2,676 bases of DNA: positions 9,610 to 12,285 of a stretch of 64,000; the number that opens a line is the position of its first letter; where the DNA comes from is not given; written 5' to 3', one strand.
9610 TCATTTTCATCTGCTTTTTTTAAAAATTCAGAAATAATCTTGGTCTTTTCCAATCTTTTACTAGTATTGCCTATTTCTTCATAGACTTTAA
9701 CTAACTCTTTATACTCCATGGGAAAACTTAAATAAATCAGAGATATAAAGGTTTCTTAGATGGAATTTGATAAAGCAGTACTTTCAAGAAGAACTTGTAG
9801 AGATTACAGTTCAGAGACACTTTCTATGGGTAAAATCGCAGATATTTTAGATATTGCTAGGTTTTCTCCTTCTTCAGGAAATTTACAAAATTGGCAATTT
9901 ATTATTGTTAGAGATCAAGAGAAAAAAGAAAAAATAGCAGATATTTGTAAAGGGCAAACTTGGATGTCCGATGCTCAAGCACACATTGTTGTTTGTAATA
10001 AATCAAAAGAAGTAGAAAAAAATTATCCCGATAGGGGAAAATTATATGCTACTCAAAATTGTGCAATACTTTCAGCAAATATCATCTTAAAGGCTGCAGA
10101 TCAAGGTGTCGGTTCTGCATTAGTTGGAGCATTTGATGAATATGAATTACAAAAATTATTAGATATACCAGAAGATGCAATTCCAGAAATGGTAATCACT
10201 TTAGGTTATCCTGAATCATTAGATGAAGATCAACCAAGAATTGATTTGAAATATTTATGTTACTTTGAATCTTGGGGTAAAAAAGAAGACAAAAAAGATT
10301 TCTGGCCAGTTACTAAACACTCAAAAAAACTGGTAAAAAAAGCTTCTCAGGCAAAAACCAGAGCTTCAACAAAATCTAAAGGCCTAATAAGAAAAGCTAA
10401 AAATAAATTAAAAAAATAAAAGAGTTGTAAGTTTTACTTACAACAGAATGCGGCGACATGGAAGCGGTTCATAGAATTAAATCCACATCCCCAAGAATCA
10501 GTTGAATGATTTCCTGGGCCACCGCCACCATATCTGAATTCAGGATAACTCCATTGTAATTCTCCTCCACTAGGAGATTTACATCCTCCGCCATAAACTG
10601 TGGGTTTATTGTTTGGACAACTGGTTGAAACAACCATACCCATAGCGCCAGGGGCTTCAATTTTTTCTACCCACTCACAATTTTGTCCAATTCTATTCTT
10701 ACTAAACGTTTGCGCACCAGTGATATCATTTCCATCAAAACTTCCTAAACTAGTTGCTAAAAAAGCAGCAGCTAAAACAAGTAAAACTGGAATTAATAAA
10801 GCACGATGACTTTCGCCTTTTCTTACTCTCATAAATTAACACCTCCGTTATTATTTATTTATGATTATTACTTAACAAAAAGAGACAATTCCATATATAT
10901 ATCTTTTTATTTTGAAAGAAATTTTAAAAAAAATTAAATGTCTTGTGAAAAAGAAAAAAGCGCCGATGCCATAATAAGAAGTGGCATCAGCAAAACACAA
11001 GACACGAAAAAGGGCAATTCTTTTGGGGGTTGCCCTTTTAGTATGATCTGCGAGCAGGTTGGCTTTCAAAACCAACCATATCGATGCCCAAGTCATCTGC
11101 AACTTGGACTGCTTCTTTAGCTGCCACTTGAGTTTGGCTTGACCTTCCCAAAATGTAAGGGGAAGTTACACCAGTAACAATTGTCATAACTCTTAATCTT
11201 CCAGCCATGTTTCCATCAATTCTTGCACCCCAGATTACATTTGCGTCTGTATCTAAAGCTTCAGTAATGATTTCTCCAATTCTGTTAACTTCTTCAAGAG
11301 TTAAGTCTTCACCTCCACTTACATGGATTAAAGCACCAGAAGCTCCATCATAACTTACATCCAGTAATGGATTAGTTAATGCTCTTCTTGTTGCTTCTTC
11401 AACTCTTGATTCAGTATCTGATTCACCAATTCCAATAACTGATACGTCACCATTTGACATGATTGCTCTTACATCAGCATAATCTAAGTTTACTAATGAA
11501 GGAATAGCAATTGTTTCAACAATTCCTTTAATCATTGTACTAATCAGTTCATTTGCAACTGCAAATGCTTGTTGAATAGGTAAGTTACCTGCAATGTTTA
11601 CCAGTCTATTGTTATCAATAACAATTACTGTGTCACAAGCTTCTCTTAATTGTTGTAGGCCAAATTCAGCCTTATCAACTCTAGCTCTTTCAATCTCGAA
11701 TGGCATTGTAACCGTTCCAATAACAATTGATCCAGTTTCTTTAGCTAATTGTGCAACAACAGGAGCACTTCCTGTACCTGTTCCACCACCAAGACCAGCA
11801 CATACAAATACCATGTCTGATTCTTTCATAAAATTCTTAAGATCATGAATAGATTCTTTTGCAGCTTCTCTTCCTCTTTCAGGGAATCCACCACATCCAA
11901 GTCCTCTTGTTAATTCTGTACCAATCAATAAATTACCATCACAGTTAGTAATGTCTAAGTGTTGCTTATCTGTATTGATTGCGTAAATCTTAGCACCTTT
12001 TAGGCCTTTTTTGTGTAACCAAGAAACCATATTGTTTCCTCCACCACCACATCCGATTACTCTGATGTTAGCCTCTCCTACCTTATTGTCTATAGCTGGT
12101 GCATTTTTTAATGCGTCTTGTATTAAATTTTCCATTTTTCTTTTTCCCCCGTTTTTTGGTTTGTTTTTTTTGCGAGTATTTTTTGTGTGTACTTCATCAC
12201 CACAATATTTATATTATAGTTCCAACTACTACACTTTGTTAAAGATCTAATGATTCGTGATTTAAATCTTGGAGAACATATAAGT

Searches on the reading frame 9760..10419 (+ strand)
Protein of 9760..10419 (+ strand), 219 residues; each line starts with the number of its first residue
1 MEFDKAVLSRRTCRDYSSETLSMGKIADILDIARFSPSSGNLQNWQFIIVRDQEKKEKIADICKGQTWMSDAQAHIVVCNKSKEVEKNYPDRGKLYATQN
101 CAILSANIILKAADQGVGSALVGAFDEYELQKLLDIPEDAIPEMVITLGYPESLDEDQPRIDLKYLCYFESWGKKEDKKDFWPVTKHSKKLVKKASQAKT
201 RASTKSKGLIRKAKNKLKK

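Call 72: search_protein_families(library=pfam, max_evalue=0.001, proteins=[window:9760-10419:+])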
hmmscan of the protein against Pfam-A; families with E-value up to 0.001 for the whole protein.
window:9760-10419:+ (219 aa): 2 families
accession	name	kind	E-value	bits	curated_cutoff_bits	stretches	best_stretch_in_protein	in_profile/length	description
PF00881.29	Nitroreductase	-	1.2e-28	100.8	23.5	2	8-78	2-72/167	Nitroreductase family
PF14512.11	TM1586_NiRdase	-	4.2e-07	30.3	27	0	25-54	159-188/215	Putative TM nitroreductase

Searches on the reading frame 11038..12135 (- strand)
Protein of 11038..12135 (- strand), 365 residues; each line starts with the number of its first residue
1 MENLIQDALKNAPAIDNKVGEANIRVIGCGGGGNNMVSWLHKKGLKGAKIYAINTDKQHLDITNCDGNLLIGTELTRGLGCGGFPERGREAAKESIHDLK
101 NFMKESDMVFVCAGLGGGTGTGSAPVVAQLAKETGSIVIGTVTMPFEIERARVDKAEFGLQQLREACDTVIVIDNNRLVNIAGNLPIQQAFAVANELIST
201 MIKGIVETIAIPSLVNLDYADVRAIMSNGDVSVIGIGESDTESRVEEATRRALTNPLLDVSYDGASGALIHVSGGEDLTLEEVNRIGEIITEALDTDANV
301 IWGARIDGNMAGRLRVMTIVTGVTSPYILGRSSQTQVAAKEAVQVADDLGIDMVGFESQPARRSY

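Call 72: search_protein_families(library=pfam, max_evalue=0.001, proteins=[window:11038-12135:-])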
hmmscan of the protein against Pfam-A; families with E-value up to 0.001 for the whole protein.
window:11038-12135:- (365 aa): 2 families
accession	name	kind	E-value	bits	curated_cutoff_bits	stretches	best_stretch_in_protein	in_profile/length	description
PF00091.31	Tubulin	-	1.9e-44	152.6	33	1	23-182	1-189/190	Tubulin/FtsZ family, GTPase domain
PF12327.13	FtsZ_C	-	3.8e-33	114.1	27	1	232-323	3-94/95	FtsZ family, C-terminal domain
